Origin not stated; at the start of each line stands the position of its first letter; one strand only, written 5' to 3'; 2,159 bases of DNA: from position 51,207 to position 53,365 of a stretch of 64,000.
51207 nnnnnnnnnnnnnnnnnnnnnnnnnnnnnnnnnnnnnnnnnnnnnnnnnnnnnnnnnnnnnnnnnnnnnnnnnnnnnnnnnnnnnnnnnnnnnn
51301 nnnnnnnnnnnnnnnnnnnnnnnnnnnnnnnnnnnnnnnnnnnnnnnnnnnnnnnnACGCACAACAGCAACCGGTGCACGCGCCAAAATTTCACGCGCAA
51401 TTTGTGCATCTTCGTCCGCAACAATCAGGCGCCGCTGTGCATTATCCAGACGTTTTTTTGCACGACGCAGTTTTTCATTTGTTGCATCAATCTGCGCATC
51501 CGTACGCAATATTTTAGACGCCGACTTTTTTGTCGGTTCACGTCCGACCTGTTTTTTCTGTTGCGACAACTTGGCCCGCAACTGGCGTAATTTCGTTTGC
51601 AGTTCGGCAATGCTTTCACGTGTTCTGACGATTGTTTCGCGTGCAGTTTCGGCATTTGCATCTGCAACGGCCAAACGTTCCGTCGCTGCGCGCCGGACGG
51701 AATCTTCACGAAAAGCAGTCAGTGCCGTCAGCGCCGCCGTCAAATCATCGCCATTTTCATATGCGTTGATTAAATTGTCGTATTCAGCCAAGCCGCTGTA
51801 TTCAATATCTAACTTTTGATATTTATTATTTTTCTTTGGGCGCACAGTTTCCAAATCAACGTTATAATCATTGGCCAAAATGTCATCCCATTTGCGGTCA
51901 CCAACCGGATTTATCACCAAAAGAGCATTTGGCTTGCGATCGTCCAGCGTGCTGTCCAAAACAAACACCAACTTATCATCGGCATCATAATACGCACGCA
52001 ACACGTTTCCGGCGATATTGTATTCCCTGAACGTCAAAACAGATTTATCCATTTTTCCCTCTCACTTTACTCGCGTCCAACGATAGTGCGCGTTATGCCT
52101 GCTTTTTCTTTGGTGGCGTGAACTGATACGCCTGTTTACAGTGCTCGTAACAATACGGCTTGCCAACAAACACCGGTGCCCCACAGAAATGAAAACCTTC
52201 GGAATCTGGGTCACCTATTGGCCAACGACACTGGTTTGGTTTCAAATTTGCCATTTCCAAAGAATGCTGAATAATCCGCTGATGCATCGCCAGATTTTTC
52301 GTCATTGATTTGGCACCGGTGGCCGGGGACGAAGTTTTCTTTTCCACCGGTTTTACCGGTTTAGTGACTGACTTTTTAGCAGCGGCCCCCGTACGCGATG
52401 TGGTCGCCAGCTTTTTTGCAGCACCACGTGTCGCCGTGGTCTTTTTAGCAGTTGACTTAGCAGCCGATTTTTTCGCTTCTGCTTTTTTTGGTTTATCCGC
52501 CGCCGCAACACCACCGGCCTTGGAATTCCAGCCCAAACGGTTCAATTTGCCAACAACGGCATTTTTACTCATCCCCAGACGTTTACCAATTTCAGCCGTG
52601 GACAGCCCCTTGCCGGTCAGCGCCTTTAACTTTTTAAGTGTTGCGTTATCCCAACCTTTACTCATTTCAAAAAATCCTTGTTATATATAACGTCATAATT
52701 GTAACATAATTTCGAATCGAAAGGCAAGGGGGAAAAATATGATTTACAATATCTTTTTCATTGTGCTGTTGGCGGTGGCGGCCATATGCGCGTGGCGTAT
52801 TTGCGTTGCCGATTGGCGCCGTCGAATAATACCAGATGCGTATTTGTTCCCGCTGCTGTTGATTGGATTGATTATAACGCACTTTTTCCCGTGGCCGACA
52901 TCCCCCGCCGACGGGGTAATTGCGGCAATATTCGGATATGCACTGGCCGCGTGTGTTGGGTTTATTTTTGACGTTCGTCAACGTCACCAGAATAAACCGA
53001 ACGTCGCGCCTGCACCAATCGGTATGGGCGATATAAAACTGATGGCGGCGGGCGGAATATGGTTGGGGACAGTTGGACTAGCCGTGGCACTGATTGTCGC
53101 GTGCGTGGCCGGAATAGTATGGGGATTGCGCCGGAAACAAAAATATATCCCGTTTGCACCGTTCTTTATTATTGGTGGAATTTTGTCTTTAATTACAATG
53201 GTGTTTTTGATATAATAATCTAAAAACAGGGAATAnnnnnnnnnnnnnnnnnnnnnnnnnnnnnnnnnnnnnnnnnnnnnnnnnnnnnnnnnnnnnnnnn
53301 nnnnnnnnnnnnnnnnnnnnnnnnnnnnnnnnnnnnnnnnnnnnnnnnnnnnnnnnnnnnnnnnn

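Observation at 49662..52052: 796-aa coiled-coil, single-transmembrane, Pro-Glu-repeat protein encoded directly downstream of gcrA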

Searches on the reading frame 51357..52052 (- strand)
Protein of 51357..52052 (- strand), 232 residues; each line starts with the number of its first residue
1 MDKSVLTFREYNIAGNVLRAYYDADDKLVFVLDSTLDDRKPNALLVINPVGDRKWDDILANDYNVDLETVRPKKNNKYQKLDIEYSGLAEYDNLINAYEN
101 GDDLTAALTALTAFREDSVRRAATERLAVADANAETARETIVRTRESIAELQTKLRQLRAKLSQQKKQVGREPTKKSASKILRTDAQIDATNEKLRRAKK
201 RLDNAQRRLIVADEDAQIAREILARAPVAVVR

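Call 24: search_solved_structures(query=A2, max_evalue=1)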
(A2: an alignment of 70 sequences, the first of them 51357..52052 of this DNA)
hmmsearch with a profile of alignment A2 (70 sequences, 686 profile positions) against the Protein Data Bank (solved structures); distinct sequences matched with E-value up to 1: 2.
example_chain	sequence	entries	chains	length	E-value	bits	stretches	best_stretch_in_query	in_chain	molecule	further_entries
8oyv_A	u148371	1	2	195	0.65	12.4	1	88-171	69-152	De novo designed soluble Claudin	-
8bpo_t2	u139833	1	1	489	0.66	12.4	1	289-339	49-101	Tetratricopeptide repeat protein 5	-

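Call 28: predict_structure(alignment_id=A2)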
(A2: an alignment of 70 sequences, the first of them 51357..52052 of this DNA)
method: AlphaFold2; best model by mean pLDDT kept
length: 232 residues; sequences in the alignment: 70
mean_pLDDT: 93.3   pTM: 0.82
mean pLDDT of the five models: 93.3, 91.1, 90.5, 89.9, 89.7
residues with pLDDT >= 90: 194; 70-90: 31; 50-70: 6; < 50: 1
segments of 3 or more residues with pLDDT < 50: none
pLDDT, mean of each block of 10 residues (from residue 1): 83 97 96 92 94 94 91 78 96 98 97 95 95 98 98 98 92 87 97 98 98 95 86 48
secondary structure, 60 per line:
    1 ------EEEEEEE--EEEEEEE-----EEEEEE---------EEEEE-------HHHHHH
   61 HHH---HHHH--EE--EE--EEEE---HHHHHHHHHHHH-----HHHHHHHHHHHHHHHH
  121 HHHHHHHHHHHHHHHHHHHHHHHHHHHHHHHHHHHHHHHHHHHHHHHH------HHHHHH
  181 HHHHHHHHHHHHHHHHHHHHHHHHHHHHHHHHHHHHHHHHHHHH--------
elements in order: E7-13 E16-22 E28-33 E43-47 H55-63 H67-70 E81-84 H88-99 H105-168 H175-224

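Call 39: search_protein_representatives(alignment_id=A2)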
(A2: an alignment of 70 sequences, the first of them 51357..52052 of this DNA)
Query: 70 sequences, 686 profile positions. Proteins with E-value up to 0.001 (for the whole library): 450; up to 1e-10: 343; up to 1e-30: 212. The best 150 are listed.
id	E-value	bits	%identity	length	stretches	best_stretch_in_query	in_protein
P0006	3.5e-269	912.2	-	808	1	4-686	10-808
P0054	1.1e-265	900.7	-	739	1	1-686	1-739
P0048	4.4e-264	895.4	-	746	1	1-686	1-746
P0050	9.0e-264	894.4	-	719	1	9-686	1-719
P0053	4.4e-262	888.8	-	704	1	5-686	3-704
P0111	8.7e-250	848.1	-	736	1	1-685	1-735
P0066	1.2e-249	847.7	-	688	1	1-686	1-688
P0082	9.9e-247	838.0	-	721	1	1-686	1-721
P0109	7.9e-246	835.1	-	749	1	1-686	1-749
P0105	2.3e-241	820.3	-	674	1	1-685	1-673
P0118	2.3e-237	807.1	-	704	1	12-685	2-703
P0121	3.8e-236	803.1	-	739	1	1-685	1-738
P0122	3.7e-234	796.5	-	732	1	1-685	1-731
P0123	3.2e-233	793.4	-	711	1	2-685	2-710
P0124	9.6e-233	791.8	-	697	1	1-685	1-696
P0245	1.6e-116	407.7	-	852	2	14-685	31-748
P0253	6.5e-105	369.4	-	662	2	9-236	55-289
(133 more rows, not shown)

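Call 42: find_encoding_contigs(protein=P0253, flank=5000, max_places=3)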
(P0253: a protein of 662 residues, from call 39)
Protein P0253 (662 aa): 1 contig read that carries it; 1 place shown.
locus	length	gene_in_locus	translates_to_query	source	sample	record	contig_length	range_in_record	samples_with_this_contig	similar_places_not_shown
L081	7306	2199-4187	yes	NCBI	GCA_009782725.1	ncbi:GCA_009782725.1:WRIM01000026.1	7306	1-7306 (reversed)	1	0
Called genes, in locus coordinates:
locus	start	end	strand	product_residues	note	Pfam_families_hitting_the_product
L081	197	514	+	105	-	-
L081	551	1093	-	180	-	-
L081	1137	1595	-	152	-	PF01478:Peptidase_A24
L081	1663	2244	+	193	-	PF07750:GcrA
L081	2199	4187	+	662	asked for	-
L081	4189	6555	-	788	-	-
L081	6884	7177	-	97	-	-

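Call 43: find_encoding_contigs(protein=P0245, flank=5000, max_places=3)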
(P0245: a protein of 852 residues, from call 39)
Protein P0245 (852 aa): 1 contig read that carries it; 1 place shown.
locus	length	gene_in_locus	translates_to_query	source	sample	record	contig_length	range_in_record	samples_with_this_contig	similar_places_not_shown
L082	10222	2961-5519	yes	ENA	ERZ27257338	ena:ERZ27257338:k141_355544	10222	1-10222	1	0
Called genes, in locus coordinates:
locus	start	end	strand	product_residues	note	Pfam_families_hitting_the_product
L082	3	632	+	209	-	?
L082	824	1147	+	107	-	-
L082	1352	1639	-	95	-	-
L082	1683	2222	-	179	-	PF01478:Peptidase_A24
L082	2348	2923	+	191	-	PF07750:GcrA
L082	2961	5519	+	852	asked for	-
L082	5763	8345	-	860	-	-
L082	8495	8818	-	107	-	PF14384:BrnA_antitoxin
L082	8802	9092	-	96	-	PF04365:BrnT_toxin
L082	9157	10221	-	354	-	?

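Call 64: search_dna_similar(query=window:51357-52052:-, collection=phages, mode=protein, max_evalue=0.001, max_rows=10)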
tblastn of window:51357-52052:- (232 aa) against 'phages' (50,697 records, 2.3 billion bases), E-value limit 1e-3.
No match.

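Call 65: search_dna_similar(query=window:51357-52052:-, collection=plasmids, mode=protein, max_evalue=0.001, max_rows=10)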
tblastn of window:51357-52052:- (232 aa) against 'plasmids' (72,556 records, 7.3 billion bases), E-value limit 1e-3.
No match.

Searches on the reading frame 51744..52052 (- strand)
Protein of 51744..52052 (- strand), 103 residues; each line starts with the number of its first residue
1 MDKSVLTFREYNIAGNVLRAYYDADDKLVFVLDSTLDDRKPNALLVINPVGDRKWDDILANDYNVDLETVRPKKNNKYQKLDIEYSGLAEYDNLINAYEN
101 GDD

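Call 47: predict_structure(alignment_id=A4)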
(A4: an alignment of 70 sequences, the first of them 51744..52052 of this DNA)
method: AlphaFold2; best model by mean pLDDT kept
length: 103 residues; sequences in the alignment: 70
mean_pLDDT: 85.0   pTM: 0.73
mean pLDDT of the five models: 85.0, 82.4, 82.1, 80.8, 79.4
residues with pLDDT >= 90: 34; 70-90: 63; 50-70: 4; < 50: 2
segments of 3 or more residues with pLDDT < 50: none
pLDDT, mean of each block of 10 residues (from residue 1): 74 89 90 85 88 89 85 74 89 90 77
secondary structure, 60 per line:
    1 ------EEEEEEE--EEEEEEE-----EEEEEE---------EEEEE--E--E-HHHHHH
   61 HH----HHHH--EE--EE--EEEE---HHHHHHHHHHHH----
elements in order: E7-13 E16-22 E28-33 E43-47 H55-62 H67-70 E81-84 H88-99

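Call 58: fold_search(model_id=the predicted structure, library=pdb)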
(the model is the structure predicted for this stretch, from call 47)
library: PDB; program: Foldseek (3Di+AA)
matches with E <= 10: 779; with E <= 0.001: 0
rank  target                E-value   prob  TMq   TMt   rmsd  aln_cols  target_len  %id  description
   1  3dsb_A                2.9e-02  0.30  0.24  0.19  10.1        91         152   19  The crystal structure of a possible acetyltransferase from Clostridium difficile 630 (released 2008-09-09)
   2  9obo_A                5.8e-02  0.51  0.27  0.05   8.8        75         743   11  Crystal structure of Mycobacterium tuberculosis isocitrate lyase 2 fixed in the apo form with disulfide bonds (released 2026-03-18)
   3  6edz_D                6.5e-02  0.30  0.30  0.06  12.6       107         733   11  Crystal structure of Mycobacterium tuberculosis ICL2 in complex with acetyl-CoA, form I (released 2019-08-14)
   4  6edz_A                7.0e-02  0.30  0.30  0.06  12.6       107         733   11  Crystal structure of Mycobacterium tuberculosis ICL2 in complex with acetyl-CoA, form I (released 2019-08-14)
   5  6edz_C                7.9e-02  0.57  0.27  0.05   6.8        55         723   13  Crystal structure of Mycobacterium tuberculosis ICL2 in complex with acetyl-CoA, form I (released 2019-08-14)
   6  6ee1_C                8.4e-02  0.38  0.28  0.06   9.6        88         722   12  Crystal structure of Mycobacterium tuberculosis ICL2 in complex with acetyl-CoA (released 2019-08-14)
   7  6ee1_D                8.4e-02  0.38  0.28  0.06   9.6        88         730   12  Crystal structure of Mycobacterium tuberculosis ICL2 in complex with acetyl-CoA (released 2019-08-14)
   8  6edz_B                8.4e-02  0.23  0.28  0.06  12.7       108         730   11  Crystal structure of Mycobacterium tuberculosis ICL2 in complex with acetyl-CoA, form I (released 2019-08-14)
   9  6ee1_B                9.6e-02  0.23  0.28  0.06  12.7       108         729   11  Crystal structure of Mycobacterium tuberculosis ICL2 in complex with acetyl-CoA (released 2019-08-14)
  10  9emm_E                1.1e-01  0.10  0.20  0.09  15.9       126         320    2  Glucose-6-phosphate dehydrogenase (G6PDH) in complex with protein OpcA from Synechocystis sp. PCC 6803 (released 2024-12-18)
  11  6edw_D                1.2e-01  0.60  0.26  0.05   5.4        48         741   14  Crystal structure of Mycobacterium tuberculosis ICL2 in the apo form (released 2019-08-14)
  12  6edw_A                1.2e-01  0.60  0.26  0.05   5.4        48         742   14  Crystal structure of Mycobacterium tuberculosis ICL2 in the apo form (released 2019-08-14)
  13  1vkc_A                1.4e-01  0.16  0.24  0.19  10.0        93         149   14  Putative acetyl transferase from Pyrococcus furiosus (released 2004-12-14)
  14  6edw_B                1.5e-01  0.57  0.26  0.05   5.4        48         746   14  Crystal structure of Mycobacterium tuberculosis ICL2 in the apo form (released 2019-08-14)
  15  5muz_B                1.5e-01  0.51  0.40  0.42   7.5       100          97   13  Structure of a C-terminal domain of a reptarenavirus L protein (released 2017-05-17)
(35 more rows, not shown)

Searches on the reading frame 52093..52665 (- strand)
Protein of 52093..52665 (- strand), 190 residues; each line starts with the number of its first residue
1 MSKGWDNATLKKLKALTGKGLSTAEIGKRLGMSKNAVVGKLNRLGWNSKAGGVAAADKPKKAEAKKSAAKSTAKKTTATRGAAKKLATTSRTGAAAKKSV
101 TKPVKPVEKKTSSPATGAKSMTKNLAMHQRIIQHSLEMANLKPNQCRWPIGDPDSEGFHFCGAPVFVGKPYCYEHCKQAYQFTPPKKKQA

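Call 3: search_protein_families(library=pfam, proteins=[window:52093-52665:-], max_evalue=0.1)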
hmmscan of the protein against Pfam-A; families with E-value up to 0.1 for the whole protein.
window:52093-52665:- (190 aa): 6 families
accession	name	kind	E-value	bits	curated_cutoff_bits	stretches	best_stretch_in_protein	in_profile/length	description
PF07750.17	GcrA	-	1.1e-28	101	26.9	1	5-187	3-152/155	GcrA cell cycle regulator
PF12802.13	MarR_2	-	0.035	14.7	27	1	19-44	17-44/61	MarR family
PF08281.18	Sigma70_r4_2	-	0.04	14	25.7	1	19-37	25-43/54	Sigma-70, region 4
PF08279.18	HTH_11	-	0.079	13.3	25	0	10-44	6-39/55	HTH domain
PF20175.3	Tra1_central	-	0.096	11.8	27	0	61-139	192-270/585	Tra1 HEAT repeat central region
PF18024.7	HTH_50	-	0.099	12.8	27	0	22-45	25-48/50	Helix-turn-helix domain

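Call 4: search_protein_families(library=ncbifam, proteins=[window:52093-52665:-], max_evalue=0.1)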
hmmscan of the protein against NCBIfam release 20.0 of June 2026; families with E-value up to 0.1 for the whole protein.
window:52093-52665:- (190 aa): 2 families
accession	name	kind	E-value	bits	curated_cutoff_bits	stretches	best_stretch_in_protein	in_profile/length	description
NF050816.1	sig70cofacGcrA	equivalog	1.9e-21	77.1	280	2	83-188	55-158/173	cell cycle sigma 70 cofactor GcrA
NF033546.1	transpos_IS21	equivalog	0.062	12.8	160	1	16-80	4-69/294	IS21 family transposase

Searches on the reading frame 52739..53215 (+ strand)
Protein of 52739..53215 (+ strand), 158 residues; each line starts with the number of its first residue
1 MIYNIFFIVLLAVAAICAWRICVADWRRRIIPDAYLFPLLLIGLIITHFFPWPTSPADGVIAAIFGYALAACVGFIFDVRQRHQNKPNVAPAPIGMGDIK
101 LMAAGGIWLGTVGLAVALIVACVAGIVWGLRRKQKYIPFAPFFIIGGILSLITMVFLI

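Call 3: search_protein_families(library=pfam, proteins=[window:52739-53215:+], max_evalue=0.1)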
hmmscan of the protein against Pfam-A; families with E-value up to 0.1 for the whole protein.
window:52739-53215:+ (158 aa): 2 families
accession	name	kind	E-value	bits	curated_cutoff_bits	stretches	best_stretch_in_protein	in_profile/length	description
PF01478.23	Peptidase_A24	-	1.8e-16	60.9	26.5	1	13-130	2-104/104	Type IV leader peptidase family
PF13273.12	DUF4064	-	0.00037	21.1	32.1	1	59-153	9-102/102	Protein of unknown function (DUF4064)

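Call 4: search_protein_families(library=ncbifam, proteins=[window:52739-53215:+], max_evalue=0.1)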
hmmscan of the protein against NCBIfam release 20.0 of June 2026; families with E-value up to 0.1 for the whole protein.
window:52739-53215:+ (158 aa): 2 families
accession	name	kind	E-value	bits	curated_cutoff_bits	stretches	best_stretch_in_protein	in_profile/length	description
NF033480.1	bifunc_MprF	equivalog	0.0075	14.6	600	1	38-155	134-246/841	bifunctional lysylphosphatidylglycerol flippase/synthetase MprF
NF050096.1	BicarbTportBicA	equivalog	0.028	13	880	1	111-158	89-139/547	bicarbonate transporter BicA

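Call 66: search_protein_families(library=padloc, proteins=[window:52739-53215:+], max_evalue=0.01)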
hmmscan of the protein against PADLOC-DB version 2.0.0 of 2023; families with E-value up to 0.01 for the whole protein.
window:52739-53215:+ (158 aa): 0 families

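Call 67: search_protein_families(library=phrogs, proteins=[window:52739-53215:+], max_evalue=0.01)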
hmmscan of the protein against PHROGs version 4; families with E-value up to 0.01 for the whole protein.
window:52739-53215:+ (158 aa): 0 families
